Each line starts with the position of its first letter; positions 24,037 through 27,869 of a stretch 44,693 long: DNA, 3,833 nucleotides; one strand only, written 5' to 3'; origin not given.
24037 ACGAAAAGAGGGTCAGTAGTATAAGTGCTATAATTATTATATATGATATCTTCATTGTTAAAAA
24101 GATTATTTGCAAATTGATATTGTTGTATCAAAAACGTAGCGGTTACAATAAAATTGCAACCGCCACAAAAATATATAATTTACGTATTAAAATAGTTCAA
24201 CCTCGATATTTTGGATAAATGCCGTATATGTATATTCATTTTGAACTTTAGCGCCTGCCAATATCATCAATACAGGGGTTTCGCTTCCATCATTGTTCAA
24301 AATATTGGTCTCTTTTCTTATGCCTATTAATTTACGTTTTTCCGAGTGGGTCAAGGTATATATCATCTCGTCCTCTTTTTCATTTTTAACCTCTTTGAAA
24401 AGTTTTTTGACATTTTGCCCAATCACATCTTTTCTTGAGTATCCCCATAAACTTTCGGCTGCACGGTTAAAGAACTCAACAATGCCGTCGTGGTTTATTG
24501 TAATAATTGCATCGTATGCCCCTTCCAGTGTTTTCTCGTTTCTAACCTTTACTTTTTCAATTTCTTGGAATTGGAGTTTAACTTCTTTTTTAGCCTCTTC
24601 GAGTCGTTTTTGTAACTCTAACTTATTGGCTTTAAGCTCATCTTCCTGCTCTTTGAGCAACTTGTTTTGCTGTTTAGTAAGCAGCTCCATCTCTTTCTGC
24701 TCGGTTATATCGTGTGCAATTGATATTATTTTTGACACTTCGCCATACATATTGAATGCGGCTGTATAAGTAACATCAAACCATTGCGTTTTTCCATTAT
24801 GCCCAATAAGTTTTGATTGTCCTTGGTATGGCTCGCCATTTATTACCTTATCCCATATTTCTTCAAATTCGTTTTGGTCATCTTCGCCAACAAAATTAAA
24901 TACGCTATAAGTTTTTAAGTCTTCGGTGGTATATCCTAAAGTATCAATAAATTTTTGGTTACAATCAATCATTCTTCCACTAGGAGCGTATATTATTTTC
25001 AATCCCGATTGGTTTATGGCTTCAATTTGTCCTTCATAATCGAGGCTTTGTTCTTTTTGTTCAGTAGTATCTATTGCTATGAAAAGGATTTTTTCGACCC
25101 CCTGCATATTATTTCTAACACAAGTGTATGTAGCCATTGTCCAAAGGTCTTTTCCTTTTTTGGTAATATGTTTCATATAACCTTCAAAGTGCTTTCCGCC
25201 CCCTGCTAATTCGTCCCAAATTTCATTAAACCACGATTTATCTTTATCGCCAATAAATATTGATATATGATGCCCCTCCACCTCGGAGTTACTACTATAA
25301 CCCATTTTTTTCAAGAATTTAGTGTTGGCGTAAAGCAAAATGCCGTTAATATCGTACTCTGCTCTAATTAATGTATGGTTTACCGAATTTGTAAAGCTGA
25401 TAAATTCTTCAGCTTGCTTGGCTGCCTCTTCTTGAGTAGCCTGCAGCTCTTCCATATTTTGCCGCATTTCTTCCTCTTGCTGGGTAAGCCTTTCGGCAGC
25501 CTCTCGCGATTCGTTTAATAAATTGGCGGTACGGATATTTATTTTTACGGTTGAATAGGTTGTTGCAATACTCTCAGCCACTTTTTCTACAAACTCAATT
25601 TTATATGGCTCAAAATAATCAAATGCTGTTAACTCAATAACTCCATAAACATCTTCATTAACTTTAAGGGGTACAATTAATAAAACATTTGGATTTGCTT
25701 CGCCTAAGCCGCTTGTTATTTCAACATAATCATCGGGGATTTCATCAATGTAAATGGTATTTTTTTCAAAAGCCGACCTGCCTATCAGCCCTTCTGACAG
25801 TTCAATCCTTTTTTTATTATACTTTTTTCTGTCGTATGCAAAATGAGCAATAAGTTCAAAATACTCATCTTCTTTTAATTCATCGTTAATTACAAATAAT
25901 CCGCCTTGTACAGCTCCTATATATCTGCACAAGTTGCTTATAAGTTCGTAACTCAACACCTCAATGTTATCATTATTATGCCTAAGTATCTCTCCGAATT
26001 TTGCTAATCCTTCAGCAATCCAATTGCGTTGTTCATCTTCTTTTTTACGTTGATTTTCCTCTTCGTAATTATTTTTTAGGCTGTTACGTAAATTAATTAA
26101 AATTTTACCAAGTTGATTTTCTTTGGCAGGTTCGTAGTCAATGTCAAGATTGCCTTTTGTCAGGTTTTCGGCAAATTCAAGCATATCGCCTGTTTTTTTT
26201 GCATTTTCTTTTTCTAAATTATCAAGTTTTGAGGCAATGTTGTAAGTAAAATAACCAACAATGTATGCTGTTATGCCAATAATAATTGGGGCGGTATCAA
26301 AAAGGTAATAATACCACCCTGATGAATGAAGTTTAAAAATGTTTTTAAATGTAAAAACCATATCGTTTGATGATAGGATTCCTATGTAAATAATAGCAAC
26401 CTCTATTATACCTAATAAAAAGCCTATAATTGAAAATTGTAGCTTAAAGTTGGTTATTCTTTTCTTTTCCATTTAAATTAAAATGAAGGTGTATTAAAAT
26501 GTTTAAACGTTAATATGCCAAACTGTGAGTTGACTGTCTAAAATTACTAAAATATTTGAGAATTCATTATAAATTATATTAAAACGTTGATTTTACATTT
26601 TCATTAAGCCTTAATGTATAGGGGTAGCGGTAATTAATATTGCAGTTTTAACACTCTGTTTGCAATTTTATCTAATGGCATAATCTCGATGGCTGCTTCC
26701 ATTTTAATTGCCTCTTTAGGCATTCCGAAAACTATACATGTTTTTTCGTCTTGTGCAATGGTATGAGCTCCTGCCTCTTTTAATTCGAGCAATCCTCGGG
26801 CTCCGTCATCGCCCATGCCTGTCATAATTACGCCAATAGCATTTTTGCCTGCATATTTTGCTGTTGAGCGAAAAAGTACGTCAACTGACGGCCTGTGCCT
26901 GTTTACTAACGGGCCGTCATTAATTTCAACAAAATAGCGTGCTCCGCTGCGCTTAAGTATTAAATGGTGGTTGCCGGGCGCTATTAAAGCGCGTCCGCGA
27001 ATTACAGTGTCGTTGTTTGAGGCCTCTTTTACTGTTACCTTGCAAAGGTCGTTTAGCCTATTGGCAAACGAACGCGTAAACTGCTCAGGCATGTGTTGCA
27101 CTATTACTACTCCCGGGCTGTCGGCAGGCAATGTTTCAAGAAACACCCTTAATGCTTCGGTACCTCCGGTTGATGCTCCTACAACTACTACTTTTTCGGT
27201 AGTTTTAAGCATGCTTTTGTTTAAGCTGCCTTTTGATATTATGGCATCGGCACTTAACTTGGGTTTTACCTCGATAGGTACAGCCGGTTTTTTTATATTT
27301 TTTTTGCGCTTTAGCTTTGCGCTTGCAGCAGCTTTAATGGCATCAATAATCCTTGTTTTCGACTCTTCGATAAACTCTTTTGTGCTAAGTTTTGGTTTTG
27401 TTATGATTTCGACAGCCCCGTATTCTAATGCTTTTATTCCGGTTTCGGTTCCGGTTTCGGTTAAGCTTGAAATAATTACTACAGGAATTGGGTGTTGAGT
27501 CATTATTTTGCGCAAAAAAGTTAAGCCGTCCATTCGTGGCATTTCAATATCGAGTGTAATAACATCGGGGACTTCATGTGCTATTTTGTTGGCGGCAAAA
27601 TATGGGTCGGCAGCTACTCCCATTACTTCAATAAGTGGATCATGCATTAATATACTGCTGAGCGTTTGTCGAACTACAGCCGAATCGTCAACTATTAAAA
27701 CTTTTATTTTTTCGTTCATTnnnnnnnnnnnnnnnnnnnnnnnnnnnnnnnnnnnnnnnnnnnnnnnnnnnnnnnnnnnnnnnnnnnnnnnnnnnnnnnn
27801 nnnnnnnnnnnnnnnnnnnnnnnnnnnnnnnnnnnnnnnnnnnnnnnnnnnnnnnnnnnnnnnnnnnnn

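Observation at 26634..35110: Nine-gene Che-like operon with an empty receptor slot, in a gliding-type (gld) Bacteroidota context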

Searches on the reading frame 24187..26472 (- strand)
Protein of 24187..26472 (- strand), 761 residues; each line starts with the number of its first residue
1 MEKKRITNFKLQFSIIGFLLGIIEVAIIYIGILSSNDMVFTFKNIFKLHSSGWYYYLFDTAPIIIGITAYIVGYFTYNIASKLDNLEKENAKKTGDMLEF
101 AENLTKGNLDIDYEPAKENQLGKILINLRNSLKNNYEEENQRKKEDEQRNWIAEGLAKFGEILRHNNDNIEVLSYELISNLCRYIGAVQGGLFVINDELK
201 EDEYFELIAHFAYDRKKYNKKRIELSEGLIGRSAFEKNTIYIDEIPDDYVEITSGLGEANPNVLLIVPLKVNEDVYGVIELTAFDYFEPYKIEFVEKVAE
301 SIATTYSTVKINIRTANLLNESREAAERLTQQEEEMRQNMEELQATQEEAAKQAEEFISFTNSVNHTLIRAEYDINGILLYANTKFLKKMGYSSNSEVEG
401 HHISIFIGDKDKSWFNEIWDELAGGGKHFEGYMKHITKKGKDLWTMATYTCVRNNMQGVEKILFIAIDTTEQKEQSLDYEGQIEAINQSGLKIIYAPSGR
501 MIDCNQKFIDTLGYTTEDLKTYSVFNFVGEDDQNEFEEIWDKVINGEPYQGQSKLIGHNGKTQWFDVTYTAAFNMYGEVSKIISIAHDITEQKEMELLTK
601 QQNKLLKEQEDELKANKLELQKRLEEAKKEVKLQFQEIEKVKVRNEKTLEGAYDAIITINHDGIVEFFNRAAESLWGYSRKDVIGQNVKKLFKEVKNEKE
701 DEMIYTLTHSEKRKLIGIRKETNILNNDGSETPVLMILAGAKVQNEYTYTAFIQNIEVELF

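Call 3: search_protein_families(library=pfam, proteins=[window:24187-26472:-], max_evalue=0.01)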
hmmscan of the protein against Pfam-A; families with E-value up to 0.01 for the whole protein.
window:24187-26472:- (761 aa): 8 families
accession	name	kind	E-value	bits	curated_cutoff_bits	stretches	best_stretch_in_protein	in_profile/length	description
PF13426.13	PAS_9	-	1.6e-34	118.7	27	3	494-591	6-103/103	PAS domain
PF00989.32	PAS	-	1.2e-23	83.7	22.6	2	647-735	5-90/113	PAS fold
PF08448.16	PAS_4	-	1.2e-22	80.6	23.1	2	496-593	12-109/110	PAS fold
PF08447.18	PAS_3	-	9.1e-19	68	25.6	2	502-585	2-88/89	PAS fold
PF13188.13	PAS_8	-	1.2e-10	41.3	21.8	1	648-700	6-55/65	PAS domain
PF13185.12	GAF_2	-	4.6e-10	40.3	28.6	1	173-303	7-132/136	GAF domain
PF24820.1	Diguanyl_cycl_sensor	-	1.7e-06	28.4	28.1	1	654-736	7-91/109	Diguanylate cyclase-like sensor domain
PF01590.32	GAF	-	9.5e-05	23.4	22.4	1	171-304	3-131/133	GAF domain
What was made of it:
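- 24187..26472 (-): GAF plus three PAS domains, a sensor protein (761 aa) with no output domain. Probable tenth gene of the unit. Pfam (call 3).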

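Call 40: search_protein_families(library=ncbifam, proteins=[window:24187-26472:-], max_evalue=0.01)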
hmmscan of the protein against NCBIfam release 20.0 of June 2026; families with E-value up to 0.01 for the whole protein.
window:24187-26472:- (761 aa): 13 families
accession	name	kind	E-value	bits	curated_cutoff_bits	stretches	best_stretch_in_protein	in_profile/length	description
TIGR00229.1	sensory_box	domain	5e-41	139.8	22.9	3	647-756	9-116/126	PAS domain S-box protein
NF008467.0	PRK11359.1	equivalog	2e-22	79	857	2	649-759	18-128/800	oxygen-sensing cyclic-di-GMP phosphodiesterase DosP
NF041777.1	sens_FixL_Rhizob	equivalog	6.2e-21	74.6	850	1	646-756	126-236/485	sensor protein FixL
NF047874.1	MASE3_PAS_HK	subfamily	6.5e-20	71.5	560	3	486-612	271-396/655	MASE3 domain-containing sensor histidine kinase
NF052574.1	HisKinEspCMyxo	equivalog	3.8e-10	38.6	1200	1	498-596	305-405/785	serine histidine kinase EspC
NF007298.0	PRK09776.1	equivalog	4e-10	38.2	1135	2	633-721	549-633/1111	diguanylate cyclase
NF053781.1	cdiGMPphdstlr2612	equivalog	8e-09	33.7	1600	1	488-608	162-283/1268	Tlr1612 family c-di-GMP phosphodiesterase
NF008468.0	PRK11360.1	equivalog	5.2e-08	31.7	646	1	630-713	255-337/616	two-component system sensor histidine kinase AtoS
TIGR02040.1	PpsR-CrtJ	equivalog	5.7e-07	28.9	275.4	1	619-713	109-204/442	transcriptional regulator PpsR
NF046044.1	PnpS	equivalog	3.2e-06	26.4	400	1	607-713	23-125/390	two-component system histidine kinase PnpS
TIGR02938.1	nifL_nitrog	equivalog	0.00011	20.8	242.45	0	504-607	29-133/494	nitrogen fixation negative regulator NifL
NF007474.0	PRK10060.1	equivalog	0.0002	19.7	782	1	647-697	115-165/663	cyclic di-GMP phosphodiesterase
NF010077.0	PRK13559.1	subfamily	0.0015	17.5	361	0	662-691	65-94/364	hypothetical protein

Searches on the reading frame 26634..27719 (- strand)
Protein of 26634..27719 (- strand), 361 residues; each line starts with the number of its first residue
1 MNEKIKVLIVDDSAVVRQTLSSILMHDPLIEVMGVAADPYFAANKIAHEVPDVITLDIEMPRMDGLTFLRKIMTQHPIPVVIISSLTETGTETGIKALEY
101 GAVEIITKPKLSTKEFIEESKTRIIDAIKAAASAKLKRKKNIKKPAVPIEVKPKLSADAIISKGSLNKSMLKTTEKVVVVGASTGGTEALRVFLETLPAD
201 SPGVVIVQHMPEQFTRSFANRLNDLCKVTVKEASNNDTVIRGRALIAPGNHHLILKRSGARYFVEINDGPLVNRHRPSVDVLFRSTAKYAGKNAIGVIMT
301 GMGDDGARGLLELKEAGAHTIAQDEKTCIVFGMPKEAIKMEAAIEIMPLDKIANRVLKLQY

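Call 3: search_protein_families(library=pfam, proteins=[window:26634-27719:-], max_evalue=0.01)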
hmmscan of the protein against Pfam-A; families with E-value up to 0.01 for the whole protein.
window:26634-27719:- (361 aa): 2 families
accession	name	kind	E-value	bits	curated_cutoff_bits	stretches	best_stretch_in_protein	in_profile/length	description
PF01339.22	CheB_methylest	-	1.2e-67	227.5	24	1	178-355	1-173/174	CheB methylesterase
PF00072.30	Response_reg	-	1.4e-21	77.1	30.2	1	7-109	1-100/111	Response regulator receiver domain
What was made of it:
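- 26634..27719 (-): CheB (361 aa). Response_reg plus CheB_methylest (call 3).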

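Call 40: search_protein_families(library=ncbifam, proteins=[window:26634-27719:-], max_evalue=0.01)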
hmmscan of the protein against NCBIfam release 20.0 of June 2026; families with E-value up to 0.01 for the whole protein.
window:26634-27719:- (361 aa): 84 families (the best 25 are shown)
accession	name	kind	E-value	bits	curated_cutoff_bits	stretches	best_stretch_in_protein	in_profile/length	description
NF001965.0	PRK00742.1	subfamily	1.1e-133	445.9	293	1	3-358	2-351/357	chemotaxis-specific protein-glutamate methyltransferase CheB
NF009206.0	PRK12555.1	subfamily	4.9e-126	420.3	342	1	5-359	1-335/340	chemotaxis-specific protein-glutamate methyltransferase CheB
TIGR02875.1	spore_0_A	equivalog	4.5e-15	55.6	200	1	3-110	1-109/262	sporulation transcription factor Spo0A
NF008677.0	PRK11697.1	equivalog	2.1e-14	53.5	246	1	5-143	2-134/238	two-component system response regulator BtsR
NF045944.1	ResRegRpaBCyano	equivalog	3e-14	53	330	1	8-134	1-121/229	response regulator transcription factor RpaB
NF008469.0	PRK11361.1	equivalog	1.4e-13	50.4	714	1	2-109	2-106/461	acetoacetate metabolism transcriptional regulator AtoC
NF045505.1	RR_RssB_Pseudo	equivalog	1.8e-13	50.3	700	1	2-139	3-136/394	two-component system response regulator RssB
NF045717.1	DVU0259_DivK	exception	2.8e-13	50.1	160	1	6-109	4-102/117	DVU0259 family response regulator domain-containing protein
NF052445.1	RespRegMctR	equivalog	4.1e-13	49.2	300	1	4-118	1-113/205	two-component system response regulator MctR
NF007969.0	PRK10693.1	equivalog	6.9e-13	48.3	329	1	6-111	9-111/337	two-component system response regulator RssB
TIGR01818.1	ntrC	equivalog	7.9e-13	48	558.6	1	7-134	1-123/463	nitrogen regulation protein NR(I)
NF051870.1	NAssimRespRegNtrX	equivalog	1.1e-12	47.7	600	1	6-190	3-178/452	nitrogen assimilation response regulator NtrX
NF010430.0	PRK13856.1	equivalog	2.6e-12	47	344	1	6-120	3-113/241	two-component response regulator VirG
NF040534.1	resp_reg_YycF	equivalog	2.9e-12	46.3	340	1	6-148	2-139/231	response regulator YycF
NF041733.1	resp_reg_CseB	equivalog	3e-12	46.4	350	1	6-112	2-104/228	two-component system response regulator CseB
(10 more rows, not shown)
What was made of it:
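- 26634..27719 (-): Passes the NCBIfam cut-off (call 40).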
